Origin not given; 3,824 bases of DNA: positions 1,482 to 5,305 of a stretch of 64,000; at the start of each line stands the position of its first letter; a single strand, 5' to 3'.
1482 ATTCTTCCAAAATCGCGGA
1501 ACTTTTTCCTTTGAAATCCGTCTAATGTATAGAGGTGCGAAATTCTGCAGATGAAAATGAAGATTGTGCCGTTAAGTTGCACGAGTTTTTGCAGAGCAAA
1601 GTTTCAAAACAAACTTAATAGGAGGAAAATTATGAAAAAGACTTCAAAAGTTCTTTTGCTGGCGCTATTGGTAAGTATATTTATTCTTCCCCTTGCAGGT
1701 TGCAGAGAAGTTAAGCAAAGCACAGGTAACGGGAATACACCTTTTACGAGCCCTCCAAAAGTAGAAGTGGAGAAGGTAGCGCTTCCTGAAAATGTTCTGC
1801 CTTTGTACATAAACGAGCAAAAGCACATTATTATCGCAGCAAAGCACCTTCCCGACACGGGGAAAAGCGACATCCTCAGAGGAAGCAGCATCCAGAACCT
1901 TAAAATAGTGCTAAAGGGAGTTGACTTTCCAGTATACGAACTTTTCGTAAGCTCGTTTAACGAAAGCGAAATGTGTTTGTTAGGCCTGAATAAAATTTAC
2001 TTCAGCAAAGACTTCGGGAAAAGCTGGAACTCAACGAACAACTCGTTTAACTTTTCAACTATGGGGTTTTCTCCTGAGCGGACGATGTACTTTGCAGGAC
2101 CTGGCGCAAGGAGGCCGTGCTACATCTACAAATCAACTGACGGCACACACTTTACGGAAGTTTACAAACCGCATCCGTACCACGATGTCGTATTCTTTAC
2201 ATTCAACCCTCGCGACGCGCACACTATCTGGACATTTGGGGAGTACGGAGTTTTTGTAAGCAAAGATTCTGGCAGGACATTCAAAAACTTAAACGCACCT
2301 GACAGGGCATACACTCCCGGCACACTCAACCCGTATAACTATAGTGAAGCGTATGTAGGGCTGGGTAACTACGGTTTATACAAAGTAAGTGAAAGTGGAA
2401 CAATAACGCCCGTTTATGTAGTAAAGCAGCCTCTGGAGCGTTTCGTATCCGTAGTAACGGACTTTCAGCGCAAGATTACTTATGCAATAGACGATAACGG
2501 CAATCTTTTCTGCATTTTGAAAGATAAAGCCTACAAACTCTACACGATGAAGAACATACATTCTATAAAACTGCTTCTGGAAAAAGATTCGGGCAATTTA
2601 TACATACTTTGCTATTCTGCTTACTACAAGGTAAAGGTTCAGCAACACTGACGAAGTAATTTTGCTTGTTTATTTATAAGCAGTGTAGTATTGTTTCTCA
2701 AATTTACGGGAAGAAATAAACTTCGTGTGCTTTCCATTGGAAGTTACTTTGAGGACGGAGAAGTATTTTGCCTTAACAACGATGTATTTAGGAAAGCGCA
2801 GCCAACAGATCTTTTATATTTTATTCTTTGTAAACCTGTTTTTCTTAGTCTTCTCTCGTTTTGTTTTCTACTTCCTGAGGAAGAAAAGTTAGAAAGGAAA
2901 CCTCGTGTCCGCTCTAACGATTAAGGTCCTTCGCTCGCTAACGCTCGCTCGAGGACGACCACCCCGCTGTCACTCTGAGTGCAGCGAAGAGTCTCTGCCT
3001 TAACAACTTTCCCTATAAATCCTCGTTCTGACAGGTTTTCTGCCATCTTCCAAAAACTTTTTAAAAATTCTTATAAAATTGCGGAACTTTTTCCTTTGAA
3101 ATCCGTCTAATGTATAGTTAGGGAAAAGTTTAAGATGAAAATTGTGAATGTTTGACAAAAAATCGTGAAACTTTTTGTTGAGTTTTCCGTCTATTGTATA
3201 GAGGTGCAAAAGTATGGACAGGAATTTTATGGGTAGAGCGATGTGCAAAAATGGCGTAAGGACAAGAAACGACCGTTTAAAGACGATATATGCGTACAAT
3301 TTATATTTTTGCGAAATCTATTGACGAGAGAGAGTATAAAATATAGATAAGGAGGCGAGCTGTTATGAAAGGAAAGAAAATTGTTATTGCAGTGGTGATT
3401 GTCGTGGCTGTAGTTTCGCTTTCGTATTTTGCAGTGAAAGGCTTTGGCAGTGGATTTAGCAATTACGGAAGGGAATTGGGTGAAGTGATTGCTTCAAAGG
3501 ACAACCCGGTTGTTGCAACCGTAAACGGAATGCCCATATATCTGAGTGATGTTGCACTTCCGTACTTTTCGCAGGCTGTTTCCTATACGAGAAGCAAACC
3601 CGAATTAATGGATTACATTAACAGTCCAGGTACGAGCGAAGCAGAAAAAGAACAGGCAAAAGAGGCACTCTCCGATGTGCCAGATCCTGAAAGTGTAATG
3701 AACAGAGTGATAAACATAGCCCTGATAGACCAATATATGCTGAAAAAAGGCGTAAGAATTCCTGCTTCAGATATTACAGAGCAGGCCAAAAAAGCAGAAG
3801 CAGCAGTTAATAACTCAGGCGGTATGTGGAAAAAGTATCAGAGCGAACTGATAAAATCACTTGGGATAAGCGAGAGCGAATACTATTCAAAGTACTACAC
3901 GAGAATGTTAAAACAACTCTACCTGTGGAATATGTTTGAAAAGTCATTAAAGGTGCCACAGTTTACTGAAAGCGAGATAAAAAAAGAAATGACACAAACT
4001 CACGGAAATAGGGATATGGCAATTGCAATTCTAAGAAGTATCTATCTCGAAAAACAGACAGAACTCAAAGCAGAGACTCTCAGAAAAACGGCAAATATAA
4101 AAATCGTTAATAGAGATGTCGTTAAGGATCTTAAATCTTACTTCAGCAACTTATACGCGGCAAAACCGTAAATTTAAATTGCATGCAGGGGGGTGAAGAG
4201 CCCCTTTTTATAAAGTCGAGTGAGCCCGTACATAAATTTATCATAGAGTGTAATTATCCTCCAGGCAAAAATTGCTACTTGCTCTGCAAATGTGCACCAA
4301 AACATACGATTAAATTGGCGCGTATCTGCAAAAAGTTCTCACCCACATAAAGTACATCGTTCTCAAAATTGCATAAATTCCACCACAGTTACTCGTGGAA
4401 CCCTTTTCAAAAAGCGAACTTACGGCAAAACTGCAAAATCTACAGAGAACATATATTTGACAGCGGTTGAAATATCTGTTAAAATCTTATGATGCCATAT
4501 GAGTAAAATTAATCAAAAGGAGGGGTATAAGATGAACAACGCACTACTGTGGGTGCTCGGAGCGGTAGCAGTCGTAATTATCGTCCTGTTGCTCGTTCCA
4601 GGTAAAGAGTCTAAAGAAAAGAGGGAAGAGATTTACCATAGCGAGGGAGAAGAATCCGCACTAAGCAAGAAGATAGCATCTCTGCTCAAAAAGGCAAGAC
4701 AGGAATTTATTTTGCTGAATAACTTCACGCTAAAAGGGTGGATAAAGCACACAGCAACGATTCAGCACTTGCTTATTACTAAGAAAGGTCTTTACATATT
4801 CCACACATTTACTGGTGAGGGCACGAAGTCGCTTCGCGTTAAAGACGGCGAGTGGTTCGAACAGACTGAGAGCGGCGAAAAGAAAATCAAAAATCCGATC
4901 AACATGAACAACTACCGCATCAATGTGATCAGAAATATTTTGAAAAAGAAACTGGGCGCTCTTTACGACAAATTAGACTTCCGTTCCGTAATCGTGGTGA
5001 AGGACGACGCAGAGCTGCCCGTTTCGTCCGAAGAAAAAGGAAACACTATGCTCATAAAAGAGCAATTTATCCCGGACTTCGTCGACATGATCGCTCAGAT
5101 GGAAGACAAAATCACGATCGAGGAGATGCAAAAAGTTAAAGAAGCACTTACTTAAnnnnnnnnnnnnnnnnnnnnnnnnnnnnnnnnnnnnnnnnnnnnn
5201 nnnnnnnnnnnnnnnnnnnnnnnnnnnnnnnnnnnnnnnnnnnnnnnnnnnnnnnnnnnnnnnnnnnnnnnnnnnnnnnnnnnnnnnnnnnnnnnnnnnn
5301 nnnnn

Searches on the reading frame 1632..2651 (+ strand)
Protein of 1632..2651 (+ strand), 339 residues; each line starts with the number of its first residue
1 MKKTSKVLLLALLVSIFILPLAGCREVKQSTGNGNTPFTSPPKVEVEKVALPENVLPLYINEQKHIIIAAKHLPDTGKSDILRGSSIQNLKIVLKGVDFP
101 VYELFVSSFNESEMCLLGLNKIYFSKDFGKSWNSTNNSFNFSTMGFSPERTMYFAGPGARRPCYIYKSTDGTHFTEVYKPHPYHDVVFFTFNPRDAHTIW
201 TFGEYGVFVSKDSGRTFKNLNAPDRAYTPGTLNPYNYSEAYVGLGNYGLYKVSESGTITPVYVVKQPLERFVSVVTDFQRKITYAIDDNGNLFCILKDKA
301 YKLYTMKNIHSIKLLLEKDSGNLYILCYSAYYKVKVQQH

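Call 13: search_protein_families(library=pfam, proteins=[window:1632-2651:+], max_evalue=0.01)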
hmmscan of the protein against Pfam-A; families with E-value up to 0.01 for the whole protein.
window:1632-2651:+ (339 aa): 3 families
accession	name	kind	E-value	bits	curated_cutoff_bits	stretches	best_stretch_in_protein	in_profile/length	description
PF15902.12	Sortilin-Vps10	-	2.8e-06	26.9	33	0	165-233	3-74/446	Sortilin, neurotensin receptor 3,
PF14870.12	PSII_BNR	-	0.0042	16.8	27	0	138-221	187-270/303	Photosynthesis system II assembly factor YCF48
PF24316.1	Tli3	-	0.0066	17.2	27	0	206-230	85-109/129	T6SS Tli3 immunity protein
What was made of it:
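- Checked: The BNR call for the gene at 1632 is weak: Sortilin-Vps10 scores 26.9 bits, below its cut-off (call 13).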

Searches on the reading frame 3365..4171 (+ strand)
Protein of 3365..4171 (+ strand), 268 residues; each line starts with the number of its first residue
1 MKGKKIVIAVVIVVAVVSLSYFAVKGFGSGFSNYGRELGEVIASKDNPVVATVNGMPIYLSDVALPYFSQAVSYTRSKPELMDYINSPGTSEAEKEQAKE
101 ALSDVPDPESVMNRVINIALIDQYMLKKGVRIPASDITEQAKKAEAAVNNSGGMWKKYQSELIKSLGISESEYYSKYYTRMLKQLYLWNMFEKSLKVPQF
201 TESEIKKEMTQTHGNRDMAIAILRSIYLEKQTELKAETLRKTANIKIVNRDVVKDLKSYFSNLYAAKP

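Call 13: search_protein_families(library=pfam, proteins=[window:3365-4171:+], max_evalue=0.01)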
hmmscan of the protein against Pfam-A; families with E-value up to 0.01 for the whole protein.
window:3365-4171:+ (268 aa): 2 families
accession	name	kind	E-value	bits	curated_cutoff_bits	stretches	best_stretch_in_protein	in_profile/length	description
PF13624.11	SurA_N_3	-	1e-07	32.3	27.2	1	8-183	12-158/162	SurA-like N-terminal domain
PF13623.11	SurA_N_2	-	0.0039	17.5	28.5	0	10-146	12-124/145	SurA-like N-terminal domain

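Call 15: find_encoding_contigs(protein=window:3365-4171:+, flank=10000, max_places=6)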
Protein window:3365-4171:+ (268 aa): 1 contig read that carries it; 1 place shown.
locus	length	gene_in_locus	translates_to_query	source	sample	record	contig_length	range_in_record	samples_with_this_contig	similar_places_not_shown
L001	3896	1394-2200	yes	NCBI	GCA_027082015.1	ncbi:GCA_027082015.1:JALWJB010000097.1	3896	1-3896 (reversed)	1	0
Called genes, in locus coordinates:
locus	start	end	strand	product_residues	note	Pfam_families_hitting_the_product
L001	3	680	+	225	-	?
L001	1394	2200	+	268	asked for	PF13624:SurA_N_3 (weak)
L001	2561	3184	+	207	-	PF08378:NERD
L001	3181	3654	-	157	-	PF00578:AhpC-TSA, PF08534:Redoxin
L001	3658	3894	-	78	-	?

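Call 16: find_homologous_proteins(query=window:3365-4171:+, max_evalue=0.001)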
Query window:3365-4171:+ (268 aa): 3 proteins with E <= 0.001 among 1352 candidates.
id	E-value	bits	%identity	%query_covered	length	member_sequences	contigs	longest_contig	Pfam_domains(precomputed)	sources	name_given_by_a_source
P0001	4.7e-157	539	94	100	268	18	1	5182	PF13624.12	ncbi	-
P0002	7.6e-140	482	83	99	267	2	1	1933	PF13624.12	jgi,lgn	-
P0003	2.0e-134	465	82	99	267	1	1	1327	PF13624.12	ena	-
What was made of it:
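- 3365..4171 (+): Target gene of copies 2 and 3: a membrane-anchored SurA_N_3-domain protein (PpiD/SurA-like chaperone). calls 13, 15, 16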

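Call 17: find_encoding_contigs(protein=P0001, flank=10000, max_places=10)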
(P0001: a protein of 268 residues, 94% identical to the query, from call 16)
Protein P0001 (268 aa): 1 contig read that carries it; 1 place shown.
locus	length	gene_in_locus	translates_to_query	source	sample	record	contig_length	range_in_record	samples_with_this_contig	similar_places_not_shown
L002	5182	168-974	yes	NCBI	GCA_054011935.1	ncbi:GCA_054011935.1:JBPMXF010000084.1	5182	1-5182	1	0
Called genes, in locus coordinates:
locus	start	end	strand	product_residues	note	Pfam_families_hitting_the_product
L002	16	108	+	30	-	-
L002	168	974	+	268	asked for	PF13624:SurA_N_3 (weak)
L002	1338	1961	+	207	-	PF08378:NERD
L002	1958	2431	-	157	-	PF00578:AhpC-TSA, PF08534:Redoxin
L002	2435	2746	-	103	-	-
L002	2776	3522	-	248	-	PF12679:ABC2_membrane_2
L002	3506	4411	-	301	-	PF00005:ABC_tran, PF13304:AAA_21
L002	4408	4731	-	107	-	PF01906:YbjQ_1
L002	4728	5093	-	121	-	PF00392:GntR, PF02082:Rrf2 (weak), PF13545:HTH_Crp_2 (weak), PF13412:HTH_24 (faint)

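Call 18: find_encoding_contigs(protein=P0002, flank=10000, max_places=10)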
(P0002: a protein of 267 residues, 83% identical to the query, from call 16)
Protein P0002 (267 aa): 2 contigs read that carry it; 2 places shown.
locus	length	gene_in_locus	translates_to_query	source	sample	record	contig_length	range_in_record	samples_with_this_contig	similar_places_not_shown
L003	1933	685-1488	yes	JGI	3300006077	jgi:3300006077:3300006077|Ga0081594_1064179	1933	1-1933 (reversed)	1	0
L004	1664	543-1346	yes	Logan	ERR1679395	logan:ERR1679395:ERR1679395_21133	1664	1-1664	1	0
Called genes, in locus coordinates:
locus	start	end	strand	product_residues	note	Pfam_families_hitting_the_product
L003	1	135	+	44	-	?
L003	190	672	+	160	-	-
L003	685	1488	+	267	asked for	PF13624:SurA_N_3 (weak)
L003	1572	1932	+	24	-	?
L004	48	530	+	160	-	-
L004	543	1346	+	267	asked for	PF13624:SurA_N_3 (weak)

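Call 19: find_encoding_contigs(protein=P0003, flank=10000, max_places=10)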
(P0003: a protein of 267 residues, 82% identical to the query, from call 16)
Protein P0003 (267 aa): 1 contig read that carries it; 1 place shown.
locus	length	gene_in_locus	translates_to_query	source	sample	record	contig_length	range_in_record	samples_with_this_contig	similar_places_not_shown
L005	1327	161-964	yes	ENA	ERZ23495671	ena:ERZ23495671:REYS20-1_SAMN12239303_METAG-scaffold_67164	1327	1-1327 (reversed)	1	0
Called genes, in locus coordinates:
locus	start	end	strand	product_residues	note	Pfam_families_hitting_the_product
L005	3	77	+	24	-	?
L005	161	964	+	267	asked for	PF13624:SurA_N_3 (weak)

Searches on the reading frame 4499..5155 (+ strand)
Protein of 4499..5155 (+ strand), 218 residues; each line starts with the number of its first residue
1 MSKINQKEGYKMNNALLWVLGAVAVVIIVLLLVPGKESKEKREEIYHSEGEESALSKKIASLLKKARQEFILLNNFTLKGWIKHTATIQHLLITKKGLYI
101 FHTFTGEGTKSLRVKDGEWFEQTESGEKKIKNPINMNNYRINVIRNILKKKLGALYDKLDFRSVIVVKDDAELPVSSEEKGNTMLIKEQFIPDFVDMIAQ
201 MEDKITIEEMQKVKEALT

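Call 13: search_protein_families(library=pfam, proteins=[window:4499-5155:+], max_evalue=0.01)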
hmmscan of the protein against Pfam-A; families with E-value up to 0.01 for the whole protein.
window:4499-5155:+ (218 aa): 1 family
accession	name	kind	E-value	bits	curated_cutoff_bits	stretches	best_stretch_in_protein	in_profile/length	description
PF08378.17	NERD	-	4.5e-10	40.5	22.1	1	57-166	7-109/111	Nuclease-related domain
